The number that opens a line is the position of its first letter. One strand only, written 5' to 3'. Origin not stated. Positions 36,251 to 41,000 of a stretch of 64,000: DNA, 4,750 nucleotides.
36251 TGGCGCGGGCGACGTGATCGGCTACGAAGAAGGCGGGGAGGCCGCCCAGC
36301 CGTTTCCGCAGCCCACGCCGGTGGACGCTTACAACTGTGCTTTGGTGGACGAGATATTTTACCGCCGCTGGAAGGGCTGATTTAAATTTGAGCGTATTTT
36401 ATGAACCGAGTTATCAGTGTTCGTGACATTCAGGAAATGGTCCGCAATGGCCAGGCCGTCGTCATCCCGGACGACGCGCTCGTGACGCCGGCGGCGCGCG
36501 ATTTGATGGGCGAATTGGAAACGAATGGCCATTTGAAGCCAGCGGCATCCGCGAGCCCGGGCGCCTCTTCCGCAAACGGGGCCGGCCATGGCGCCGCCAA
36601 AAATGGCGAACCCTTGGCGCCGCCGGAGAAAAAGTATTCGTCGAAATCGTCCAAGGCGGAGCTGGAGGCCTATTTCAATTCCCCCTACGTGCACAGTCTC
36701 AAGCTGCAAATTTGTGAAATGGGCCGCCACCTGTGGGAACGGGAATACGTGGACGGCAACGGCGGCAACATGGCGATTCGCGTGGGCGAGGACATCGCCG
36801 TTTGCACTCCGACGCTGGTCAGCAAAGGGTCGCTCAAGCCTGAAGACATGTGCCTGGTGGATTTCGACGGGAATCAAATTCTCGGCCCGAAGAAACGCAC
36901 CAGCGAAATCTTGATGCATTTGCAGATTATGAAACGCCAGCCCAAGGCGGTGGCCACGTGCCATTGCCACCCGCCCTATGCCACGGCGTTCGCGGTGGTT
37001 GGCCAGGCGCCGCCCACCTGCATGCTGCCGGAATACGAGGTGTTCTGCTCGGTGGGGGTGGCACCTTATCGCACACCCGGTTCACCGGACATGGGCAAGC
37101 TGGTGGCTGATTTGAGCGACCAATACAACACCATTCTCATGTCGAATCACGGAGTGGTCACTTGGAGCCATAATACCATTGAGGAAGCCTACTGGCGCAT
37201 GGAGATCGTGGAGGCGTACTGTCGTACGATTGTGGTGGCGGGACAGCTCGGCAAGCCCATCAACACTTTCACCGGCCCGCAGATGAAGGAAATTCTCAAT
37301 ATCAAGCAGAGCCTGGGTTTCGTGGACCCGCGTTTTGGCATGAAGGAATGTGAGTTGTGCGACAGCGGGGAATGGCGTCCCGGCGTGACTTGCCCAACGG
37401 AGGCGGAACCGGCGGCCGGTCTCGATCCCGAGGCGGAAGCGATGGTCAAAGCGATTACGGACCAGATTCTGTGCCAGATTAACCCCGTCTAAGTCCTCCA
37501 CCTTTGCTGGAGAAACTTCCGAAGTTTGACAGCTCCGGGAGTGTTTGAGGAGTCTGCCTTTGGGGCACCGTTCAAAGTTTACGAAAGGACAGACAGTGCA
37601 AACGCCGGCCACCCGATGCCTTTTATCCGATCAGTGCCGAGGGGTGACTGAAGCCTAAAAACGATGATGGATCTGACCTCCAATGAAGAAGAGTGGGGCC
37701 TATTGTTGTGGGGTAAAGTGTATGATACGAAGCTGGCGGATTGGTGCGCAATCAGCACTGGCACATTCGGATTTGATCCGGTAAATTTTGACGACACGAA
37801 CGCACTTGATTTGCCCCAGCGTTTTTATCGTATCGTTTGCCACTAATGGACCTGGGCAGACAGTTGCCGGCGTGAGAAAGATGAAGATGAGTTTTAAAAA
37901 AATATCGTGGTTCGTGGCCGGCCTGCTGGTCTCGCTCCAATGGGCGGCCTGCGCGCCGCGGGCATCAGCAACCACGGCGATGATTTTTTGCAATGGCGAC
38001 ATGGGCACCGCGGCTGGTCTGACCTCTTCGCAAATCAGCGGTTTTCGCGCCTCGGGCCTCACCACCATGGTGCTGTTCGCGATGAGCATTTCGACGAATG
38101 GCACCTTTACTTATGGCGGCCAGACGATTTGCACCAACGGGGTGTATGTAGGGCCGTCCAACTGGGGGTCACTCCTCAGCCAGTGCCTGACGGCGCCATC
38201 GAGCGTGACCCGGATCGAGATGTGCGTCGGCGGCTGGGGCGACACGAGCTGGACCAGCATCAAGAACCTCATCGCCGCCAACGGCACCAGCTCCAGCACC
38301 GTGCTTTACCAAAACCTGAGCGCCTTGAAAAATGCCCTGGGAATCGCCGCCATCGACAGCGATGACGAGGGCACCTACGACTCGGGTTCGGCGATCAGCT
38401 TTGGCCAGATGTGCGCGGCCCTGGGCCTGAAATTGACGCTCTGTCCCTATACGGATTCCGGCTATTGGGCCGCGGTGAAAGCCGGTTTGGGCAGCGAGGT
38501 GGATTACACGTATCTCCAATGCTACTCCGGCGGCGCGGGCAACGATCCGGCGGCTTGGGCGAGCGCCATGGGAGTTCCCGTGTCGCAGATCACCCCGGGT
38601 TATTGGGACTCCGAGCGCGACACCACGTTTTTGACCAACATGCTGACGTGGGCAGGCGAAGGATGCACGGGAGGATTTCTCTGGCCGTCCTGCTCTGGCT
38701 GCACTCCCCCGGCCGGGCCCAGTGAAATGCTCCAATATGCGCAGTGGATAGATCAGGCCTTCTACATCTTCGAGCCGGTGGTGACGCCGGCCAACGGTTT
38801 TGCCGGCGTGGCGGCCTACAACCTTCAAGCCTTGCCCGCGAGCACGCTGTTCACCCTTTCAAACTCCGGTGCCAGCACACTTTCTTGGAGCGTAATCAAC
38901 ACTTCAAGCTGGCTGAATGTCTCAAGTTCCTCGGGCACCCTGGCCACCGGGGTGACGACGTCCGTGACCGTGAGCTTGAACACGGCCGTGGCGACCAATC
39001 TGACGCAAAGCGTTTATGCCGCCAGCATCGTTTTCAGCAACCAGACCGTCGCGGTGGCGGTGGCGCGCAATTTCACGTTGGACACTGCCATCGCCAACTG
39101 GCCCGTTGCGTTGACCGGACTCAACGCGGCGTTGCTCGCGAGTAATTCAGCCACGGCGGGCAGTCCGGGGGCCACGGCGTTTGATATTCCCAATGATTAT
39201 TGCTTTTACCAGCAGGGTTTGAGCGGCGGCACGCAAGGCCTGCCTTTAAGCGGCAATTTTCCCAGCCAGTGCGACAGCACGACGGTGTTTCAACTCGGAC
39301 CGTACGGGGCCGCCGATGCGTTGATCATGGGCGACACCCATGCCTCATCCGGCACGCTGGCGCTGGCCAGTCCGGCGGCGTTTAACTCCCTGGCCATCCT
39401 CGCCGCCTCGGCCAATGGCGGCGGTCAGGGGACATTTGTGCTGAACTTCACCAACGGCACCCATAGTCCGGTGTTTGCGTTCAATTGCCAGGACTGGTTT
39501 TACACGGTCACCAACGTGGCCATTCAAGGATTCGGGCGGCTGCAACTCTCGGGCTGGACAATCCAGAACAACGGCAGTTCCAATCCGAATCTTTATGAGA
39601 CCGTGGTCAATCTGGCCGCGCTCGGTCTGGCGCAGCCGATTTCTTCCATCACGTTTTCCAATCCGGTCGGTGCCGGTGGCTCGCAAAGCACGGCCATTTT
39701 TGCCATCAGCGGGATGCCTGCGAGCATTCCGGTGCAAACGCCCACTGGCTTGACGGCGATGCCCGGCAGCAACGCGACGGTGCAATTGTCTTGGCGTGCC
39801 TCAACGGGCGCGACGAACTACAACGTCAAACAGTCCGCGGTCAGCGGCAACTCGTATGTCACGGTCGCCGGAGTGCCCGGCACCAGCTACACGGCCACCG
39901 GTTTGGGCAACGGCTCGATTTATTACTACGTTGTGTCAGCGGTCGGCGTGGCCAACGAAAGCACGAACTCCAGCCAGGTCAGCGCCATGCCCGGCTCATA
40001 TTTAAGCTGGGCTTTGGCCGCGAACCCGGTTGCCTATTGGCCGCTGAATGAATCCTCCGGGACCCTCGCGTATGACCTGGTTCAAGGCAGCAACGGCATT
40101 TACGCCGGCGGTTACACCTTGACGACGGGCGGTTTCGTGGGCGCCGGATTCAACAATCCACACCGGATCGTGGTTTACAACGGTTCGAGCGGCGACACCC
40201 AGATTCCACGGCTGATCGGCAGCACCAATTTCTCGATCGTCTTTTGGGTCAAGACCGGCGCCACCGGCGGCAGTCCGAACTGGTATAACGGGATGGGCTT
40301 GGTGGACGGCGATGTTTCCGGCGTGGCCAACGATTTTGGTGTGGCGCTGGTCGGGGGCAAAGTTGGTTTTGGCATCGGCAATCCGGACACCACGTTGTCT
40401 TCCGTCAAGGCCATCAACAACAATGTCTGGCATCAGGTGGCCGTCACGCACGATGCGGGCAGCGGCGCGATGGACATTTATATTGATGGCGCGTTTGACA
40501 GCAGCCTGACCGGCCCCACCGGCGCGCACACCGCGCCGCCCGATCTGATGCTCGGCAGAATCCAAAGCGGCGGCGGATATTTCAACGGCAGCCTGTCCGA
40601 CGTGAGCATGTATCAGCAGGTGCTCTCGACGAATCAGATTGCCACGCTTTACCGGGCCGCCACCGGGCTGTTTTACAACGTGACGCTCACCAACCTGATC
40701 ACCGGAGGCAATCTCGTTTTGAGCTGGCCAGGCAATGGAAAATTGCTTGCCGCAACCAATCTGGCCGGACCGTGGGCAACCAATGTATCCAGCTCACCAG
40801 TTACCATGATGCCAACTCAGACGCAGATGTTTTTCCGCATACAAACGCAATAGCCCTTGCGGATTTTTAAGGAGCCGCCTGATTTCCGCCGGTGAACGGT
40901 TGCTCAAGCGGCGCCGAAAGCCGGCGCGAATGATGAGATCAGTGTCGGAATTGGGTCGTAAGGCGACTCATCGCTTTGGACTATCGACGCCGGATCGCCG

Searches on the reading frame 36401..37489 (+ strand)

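Call 75: search_protein_families(library=pfam, proteins=[window:36401-37489:+], max_evalue=0.0001)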
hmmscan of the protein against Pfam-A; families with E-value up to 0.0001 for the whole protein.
window:36401-37489:+ (363 aa): 1 family
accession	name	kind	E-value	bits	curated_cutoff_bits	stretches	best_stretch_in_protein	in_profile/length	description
PF00596.27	Aldolase_II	-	3.3e-42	144.9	22.2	1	103-277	2-182/183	Class II Aldolase and Adducin N-terminal domain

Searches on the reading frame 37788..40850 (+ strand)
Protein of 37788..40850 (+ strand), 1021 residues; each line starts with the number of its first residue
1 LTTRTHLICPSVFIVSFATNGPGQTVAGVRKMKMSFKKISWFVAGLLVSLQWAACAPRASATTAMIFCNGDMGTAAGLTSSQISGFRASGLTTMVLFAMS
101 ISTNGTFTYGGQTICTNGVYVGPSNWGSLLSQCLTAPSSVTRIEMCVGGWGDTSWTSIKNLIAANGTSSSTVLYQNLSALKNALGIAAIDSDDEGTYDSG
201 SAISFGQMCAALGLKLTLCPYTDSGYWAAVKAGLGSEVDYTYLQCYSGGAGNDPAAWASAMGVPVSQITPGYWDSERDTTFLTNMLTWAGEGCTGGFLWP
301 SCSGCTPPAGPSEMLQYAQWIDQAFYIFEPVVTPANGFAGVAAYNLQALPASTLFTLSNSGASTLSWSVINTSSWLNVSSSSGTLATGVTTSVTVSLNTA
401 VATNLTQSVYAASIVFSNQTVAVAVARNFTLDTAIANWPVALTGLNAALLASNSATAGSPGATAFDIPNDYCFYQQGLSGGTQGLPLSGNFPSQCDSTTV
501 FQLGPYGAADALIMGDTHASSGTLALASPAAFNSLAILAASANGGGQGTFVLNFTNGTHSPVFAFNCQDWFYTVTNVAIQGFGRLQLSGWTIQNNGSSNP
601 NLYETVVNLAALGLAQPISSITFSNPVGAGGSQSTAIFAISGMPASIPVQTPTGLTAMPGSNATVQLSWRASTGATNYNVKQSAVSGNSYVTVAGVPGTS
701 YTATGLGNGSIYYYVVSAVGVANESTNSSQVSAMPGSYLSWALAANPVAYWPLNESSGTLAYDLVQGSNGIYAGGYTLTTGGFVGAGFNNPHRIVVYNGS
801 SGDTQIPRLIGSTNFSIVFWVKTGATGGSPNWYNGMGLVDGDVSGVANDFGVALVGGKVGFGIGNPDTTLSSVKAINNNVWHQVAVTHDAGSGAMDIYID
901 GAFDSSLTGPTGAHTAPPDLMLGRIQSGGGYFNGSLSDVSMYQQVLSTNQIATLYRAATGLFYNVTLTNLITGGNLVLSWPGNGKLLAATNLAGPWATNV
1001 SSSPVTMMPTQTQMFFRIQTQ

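Call 75: search_protein_families(library=pfam, proteins=[window:37788-40850:+], max_evalue=0.0001)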
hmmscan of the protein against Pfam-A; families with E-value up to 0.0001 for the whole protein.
window:37788-40850:+ (1021 aa): 4 families
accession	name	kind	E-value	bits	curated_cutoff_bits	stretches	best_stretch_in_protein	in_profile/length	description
PF13385.13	Laminin_G_3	-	7.2e-18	65.6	27.6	1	805-952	8-151/151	Concanavalin A-like lectin/glucanases superfamily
PF00354.24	Pentaxin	-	3.3e-05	24.1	25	1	861-963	67-174/194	Pentaxin family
PF19190.6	BACON_2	-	5.3e-05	23.5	25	1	352-425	20-93/94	Viral BACON domain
PF00041.27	fn3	-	7e-05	23.4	25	0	651-731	2-81/84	Fibronectin type III domain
